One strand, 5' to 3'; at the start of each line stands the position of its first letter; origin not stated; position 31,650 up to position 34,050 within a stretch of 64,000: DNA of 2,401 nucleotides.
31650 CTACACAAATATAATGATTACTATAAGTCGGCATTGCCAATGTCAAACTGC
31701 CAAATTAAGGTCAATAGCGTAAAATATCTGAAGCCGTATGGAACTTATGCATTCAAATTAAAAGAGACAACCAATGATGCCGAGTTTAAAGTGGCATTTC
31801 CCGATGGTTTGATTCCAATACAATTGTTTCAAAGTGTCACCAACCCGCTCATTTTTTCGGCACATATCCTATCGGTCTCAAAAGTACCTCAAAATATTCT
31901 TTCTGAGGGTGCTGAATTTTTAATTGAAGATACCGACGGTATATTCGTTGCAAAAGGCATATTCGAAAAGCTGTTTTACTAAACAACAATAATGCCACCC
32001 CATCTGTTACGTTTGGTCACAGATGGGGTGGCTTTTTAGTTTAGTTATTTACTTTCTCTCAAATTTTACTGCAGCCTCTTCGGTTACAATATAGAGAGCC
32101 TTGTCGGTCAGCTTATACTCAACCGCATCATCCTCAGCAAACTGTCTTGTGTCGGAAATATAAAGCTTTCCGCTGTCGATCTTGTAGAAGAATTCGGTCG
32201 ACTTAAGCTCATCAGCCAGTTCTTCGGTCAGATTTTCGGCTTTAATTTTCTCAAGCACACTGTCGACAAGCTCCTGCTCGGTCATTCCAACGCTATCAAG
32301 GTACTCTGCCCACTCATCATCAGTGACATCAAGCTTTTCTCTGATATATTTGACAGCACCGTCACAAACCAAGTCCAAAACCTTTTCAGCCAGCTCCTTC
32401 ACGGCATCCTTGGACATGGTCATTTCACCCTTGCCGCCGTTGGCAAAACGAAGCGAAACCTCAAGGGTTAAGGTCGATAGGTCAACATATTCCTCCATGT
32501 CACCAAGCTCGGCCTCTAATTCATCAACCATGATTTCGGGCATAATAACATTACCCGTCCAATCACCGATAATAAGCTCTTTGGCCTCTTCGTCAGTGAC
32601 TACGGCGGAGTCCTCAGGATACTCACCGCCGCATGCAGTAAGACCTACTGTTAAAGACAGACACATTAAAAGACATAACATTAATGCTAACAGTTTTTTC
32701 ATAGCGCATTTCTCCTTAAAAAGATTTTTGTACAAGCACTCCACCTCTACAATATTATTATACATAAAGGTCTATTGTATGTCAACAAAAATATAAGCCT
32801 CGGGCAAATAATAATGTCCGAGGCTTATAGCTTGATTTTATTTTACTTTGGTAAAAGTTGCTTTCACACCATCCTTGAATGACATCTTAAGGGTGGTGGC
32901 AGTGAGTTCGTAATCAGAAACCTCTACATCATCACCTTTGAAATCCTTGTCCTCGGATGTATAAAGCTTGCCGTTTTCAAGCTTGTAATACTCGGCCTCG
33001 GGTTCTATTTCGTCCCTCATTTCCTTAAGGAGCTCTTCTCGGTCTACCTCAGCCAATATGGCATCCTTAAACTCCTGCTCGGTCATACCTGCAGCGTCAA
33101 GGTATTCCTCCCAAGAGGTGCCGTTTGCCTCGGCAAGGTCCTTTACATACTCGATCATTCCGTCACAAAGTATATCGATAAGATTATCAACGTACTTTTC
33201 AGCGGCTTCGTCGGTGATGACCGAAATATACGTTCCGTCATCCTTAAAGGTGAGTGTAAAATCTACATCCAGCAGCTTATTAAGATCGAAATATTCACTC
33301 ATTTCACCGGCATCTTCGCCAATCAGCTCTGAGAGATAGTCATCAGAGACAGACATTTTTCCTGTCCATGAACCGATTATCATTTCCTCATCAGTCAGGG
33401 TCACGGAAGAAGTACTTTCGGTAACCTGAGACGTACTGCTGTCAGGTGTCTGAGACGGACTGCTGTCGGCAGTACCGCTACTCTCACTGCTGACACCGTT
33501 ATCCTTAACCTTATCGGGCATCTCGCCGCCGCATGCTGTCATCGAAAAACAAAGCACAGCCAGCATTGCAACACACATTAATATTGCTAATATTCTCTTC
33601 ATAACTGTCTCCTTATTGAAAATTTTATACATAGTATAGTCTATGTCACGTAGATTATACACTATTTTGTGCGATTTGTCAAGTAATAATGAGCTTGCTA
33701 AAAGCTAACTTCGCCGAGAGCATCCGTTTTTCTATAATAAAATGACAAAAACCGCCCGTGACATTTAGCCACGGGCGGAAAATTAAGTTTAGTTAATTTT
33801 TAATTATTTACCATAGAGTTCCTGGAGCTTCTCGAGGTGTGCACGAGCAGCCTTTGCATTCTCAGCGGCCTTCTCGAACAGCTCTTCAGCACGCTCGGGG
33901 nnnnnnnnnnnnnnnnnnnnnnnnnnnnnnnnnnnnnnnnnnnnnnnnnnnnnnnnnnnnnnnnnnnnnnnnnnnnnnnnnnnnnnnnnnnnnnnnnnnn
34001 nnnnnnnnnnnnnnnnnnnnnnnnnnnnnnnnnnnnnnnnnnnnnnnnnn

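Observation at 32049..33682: Tandem paralogous lipoproteins, each with its own perfect consensus promoter and terminator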

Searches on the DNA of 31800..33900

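Call 51: search_rna_families(source=window, start=31800, end=33900, threshold=evalue, max_evalue=1)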
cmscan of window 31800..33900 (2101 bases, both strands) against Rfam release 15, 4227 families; matches with E-value up to 1: 5.
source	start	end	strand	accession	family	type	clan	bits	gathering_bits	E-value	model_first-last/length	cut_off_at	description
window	32788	32905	-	RF00514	His_leader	Cis-reg; leader;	-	34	49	0.0036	1-126/126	no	Histidine operon leader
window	31985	32041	+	RF03871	mir-5681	Gene; miRNA;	-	23.8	88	0.051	1-61/61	no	mir-5681 microRNA precursor family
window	31985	32041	-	RF03871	mir-5681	Gene; miRNA;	-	23.6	88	0.054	1-61/61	no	mir-5681 microRNA precursor family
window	31978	32045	+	RF03510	mir-3660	Gene; miRNA;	-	23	70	0.14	1-82/82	no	mir-3660 microRNA precursor family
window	31978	32045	+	RF03556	mir-559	Gene; miRNA;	-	21.4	95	0.63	1-91/91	no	mir-559 microRNA precursor family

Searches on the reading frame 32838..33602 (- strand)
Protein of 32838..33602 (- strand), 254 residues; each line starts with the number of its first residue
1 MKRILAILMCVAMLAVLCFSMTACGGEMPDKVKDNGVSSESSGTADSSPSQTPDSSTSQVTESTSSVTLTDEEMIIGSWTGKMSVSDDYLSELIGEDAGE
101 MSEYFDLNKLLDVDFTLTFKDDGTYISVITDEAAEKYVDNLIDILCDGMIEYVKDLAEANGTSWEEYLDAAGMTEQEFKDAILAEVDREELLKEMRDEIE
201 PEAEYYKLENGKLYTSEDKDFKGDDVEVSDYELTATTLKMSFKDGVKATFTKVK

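Call 6: search_protein_families(library=pfam, proteins=[window:32838-33602:-], max_evalue=1)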
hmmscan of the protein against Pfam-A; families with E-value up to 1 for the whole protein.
window:32838-33602:- (254 aa): 3 families
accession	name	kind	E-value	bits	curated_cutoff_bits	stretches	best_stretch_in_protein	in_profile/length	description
PF21827.1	New_glue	-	0.0067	16.6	31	1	1-70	1-61/94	New glue protein family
PF01456.22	Mucin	-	0.026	15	34.7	1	3-70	5-72/143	Mucin-like glycoprotein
PF22838.1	COMMD8_HN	-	0.074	14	27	1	129-197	4-70/90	COMMD8, helical N-terminal domain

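Call 7: search_protein_families(library=ncbifam, proteins=[window:32838-33602:-], max_evalue=1)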
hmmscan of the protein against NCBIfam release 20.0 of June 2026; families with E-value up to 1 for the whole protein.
window:32838-33602:- (254 aa): 5 families
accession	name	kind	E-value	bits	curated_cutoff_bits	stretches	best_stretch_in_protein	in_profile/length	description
NF038030.1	spiralin_LP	equivalog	0.0054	16.5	140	1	1-102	1-96/239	spiralin lipoprotein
NF058595.1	invert_tail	domain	0.0081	16.5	37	1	3-60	51-102/113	lipo-invert putative C-terminal anchoring domain-containing protein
TIGR04429.1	Phr_nterm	subfamily_domain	0.026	15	25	1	1-21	1-21/28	Phr family secreted Rap phosphatase inhibitor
NF000809.0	PRK00059.1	equivalog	0.088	12.2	303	1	139-245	112-220/336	peptidylprolyl isomerase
NF046039.1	lipo_NMB0938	equivalog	0.14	11.3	80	1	13-53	9-49/277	NMB0938 family lipoprotein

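Call 8: search_solved_structures(query=window:32838-33602:-, max_evalue=10)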
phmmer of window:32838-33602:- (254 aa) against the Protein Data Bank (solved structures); distinct sequences matched with E-value up to 10: 3.
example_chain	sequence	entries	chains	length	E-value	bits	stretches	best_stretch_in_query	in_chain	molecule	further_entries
2ypm_A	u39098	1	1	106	0.66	13.2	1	105-163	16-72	LAFCA THIOREDOXIN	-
8g60_LL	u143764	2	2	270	1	12.6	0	180-223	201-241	eL13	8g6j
7ju4_1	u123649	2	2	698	2.4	11.4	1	126-210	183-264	Dynein regulatory complex protein 1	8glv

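Call 10: find_homologous_proteins(query=window:32838-33602:-, max_evalue=0.001)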
Query window:32838-33602:- (254 aa): 8 proteins with E <= 0.001 among 763 candidates.
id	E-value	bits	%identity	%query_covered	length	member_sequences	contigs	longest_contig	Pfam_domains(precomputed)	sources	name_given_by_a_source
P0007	1.1e-157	541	100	100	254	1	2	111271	-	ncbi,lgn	-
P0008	2.7e-78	281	54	100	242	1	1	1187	-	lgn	-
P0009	5.7e-77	277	53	100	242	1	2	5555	-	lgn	-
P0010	1.9e-76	275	53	100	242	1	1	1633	-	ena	-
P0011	3.9e-38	150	39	99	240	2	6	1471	-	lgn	-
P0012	1.1e-9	57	28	65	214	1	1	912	-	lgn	-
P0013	2.5e-9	56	27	94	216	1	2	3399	-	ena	-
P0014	1.8e-5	43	26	65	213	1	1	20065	-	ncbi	-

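Call 26: find_encoding_contigs(protein=P0009, flank=6000, max_places=4)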
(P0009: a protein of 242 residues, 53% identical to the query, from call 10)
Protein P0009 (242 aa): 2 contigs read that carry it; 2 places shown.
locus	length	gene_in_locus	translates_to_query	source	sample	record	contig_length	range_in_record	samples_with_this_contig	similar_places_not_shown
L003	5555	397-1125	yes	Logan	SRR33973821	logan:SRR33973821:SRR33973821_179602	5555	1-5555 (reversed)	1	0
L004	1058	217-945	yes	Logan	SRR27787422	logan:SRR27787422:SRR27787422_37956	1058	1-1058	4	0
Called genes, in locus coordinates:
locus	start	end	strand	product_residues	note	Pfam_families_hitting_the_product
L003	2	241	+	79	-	?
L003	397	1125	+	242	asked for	-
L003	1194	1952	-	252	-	PF01487:DHquinase_I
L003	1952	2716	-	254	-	PF00106:adh_short, PF13561:adh_short_C2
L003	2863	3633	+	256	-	PF12833:HTH_18, PF00165:HTH_AraC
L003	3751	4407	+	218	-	-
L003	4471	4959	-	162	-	-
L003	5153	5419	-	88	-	-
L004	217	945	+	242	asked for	-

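Call 47: find_encoding_contigs(protein=P0014, flank=5000, max_places=2)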
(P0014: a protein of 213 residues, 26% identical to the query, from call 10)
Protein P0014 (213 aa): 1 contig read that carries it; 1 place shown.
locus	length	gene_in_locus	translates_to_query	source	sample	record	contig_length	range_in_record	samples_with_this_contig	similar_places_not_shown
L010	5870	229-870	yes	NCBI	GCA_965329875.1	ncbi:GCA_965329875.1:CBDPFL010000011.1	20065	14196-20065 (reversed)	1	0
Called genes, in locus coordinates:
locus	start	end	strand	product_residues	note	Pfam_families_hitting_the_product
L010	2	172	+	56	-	?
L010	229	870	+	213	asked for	-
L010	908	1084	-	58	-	-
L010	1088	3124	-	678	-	PF01926:MMR_HSR1, PF02421:FeoB_N, PF07670:Gate, PF07664:FeoB_C, PF07670:Gate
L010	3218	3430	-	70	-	PF04023:FeoA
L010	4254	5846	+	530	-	PF00009:GTP_EFTU, PF01926:MMR_HSR1 (faint), PF22042:EF-G_D2, PF03144:GTP_EFTU_D2 (faint), PF16658:RF3_C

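Call 72: search_protein_families(library=phrogs, proteins=[window:32838-33602:-], max_evalue=0.1)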
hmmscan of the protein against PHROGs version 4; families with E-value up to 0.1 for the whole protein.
window:32838-33602:- (254 aa): 3 families
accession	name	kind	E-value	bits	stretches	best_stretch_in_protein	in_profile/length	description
phrog_1904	-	lysis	0.0062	17.5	1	11-95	5-85/235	endolysin; lysM motif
phrog_21822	-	unknown function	0.0088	16.7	1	108-203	195-287/330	-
phrog_18517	-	unknown function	0.028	15.5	1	2-27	61-86/108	-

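Call 73: search_protein_families(library=padloc, proteins=[window:32838-33602:-], max_evalue=0.1)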
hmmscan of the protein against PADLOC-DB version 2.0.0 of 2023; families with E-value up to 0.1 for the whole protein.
window:32838-33602:- (254 aa): 0 families

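Call 86: find_encoding_contigs(protein=P0007, flank=1500, max_places=3)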
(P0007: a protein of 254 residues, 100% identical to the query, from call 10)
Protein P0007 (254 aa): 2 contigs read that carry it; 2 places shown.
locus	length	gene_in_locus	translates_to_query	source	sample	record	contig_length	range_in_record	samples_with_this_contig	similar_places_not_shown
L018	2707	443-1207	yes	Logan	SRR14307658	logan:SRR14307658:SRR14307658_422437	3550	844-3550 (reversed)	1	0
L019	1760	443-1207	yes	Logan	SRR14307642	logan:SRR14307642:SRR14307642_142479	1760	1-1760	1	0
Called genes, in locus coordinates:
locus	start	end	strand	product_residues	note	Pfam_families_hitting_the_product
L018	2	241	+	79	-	?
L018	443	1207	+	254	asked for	-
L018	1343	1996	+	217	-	-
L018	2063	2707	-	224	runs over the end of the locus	-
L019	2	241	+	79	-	?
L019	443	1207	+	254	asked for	-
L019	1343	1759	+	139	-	?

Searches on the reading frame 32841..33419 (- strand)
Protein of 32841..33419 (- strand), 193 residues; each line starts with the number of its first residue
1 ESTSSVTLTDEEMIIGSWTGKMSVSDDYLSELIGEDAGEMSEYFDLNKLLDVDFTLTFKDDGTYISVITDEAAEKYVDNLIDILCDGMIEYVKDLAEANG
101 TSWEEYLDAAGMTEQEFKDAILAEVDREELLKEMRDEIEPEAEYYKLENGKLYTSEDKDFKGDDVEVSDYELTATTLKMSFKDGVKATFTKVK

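Call 63: predict_structure(alignment_id=A4)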
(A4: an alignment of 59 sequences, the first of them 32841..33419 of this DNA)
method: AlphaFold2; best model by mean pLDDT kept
length: 193 residues; sequences in the alignment: 59
mean_pLDDT: 85.4   pTM: 0.72
mean pLDDT of the five models: 85.4, 84.4, 83.9, 83.6, 83.6
residues with pLDDT >= 90: 83; 70-90: 88; 50-70: 18; < 50: 4
segments of 3 or more residues with pLDDT < 50: 1-4
pLDDT, mean of each block of 10 residues (from residue 1): 64 94 74 69 76 88 90 87 88 92 93 91 86 77 90 92 89 94 87 89
secondary structure, 60 per line:
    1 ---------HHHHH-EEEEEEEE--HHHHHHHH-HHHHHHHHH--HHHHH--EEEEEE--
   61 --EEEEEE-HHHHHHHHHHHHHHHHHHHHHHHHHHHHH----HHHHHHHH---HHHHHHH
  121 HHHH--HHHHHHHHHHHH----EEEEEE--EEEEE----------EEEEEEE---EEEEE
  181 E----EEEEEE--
elements in order: H10-14 E16-23 H26-33 H35-43 H46-50 E53-58 E63-68 H70-98 H103-110 H114-124 H127-138 E143-148 E151-155 E166-172 E176-181 E186-191

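Call 89: fold_search(model_id=the predicted structure, library=pdb)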
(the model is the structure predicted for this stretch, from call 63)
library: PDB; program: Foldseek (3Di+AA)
matches with E <= 10: 913; with E <= 0.001: 0
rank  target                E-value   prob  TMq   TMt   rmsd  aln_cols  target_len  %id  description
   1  7fy1                  5.3e-02  0.77  0.32  0.42   8.1       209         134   10  Crystal Structure of apo human FABP9 (released 2023-06-14)
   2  3apx                  6.0e-02  0.96  0.36  0.39   6.1       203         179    8  Crystal structure of the A variant of human alpha1-acid glycoprotein and chlorpromazine complex (released 2011-02-23)
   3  5bvq_A                8.5e-02  0.41  0.26  0.34  11.3       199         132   12  Ligand-unbound pFABP4 (released 2015-08-05)
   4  8alo_B                9.0e-02  0.85  0.35  0.44  10.9       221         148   10  Heterodimer formation of sensory domains of Vibrio cholerae regulators ToxR and ToxS (released 2023-09-13)
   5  5b29                  9.0e-02  0.82  0.33  0.46   7.5       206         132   11  The 1.28A structure of human FABP3 F16V mutant complexed with palmitic acid at room temperature (released 2017-01-18)
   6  5edc                  9.0e-02  0.44  0.27  0.35  14.7       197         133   12  human FABP4 in complex with 6-Chloro-4-phenyl-2-piperidin-1-yl-quinoline-3-carboxylic acid at 1.29A (released 2016-03-09)
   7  1p6p                  9.5e-02  0.69  0.30  0.43   7.8       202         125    9  Crystal Structure of Toad Liver Basic Fatty Acid-Binding Protein (released 2003-06-03)
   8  5byp_A                1.0e-01  0.98  0.21  0.33   6.2        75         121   16  Crystal structure of an uncharacterized protein (BACEGG_01585) from Bacteroides eggerthii DSM 20697 at 2.60 A resoluti (released 2015-07-08)
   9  3stk                  1.0e-01  0.60  0.29  0.40   7.9       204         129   10  Crystal Structure of human LFABP complex with two molecules of palmitic acid (holo-LFABP) (released 2011-08-10)
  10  1vyf                  1.1e-01  0.94  0.38  0.51   6.0       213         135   10  schistosoma mansoni fatty acid binding protein in complex with oleic acid (released 2004-09-23)
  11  7qh3_C                1.1e-01  0.69  0.18  0.24   4.4        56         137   18  Crystal structure of the anti-sigma factor RsfG from Streptomyces tsukubaensis NRRL18488 (released 2022-12-21)
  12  1o8v                  1.1e-01  0.85  0.35  0.49   8.9       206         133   13  The crystal structure of Echinococcus granulosus fatty-acid-binding protein 1 (released 2003-06-19)
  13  2hnx                  1.1e-01  0.41  0.27  0.35  11.7       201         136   12  Crystal Structure of aP2 (released 2006-11-28)
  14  7fzq_A                1.3e-01  0.54  0.30  0.40   7.6       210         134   11  Crystal Structure of human FABP3 in complex with myristate (released 2023-06-14)
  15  4qrl                  1.3e-01  0.98  0.22  0.37   5.2        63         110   16  Crystal structure of a lipocalin-like protein (BACUNI_01346) from Bacteroides uniformis ATCC 8492 at 1.79 A resolution (released 2014-08-27)
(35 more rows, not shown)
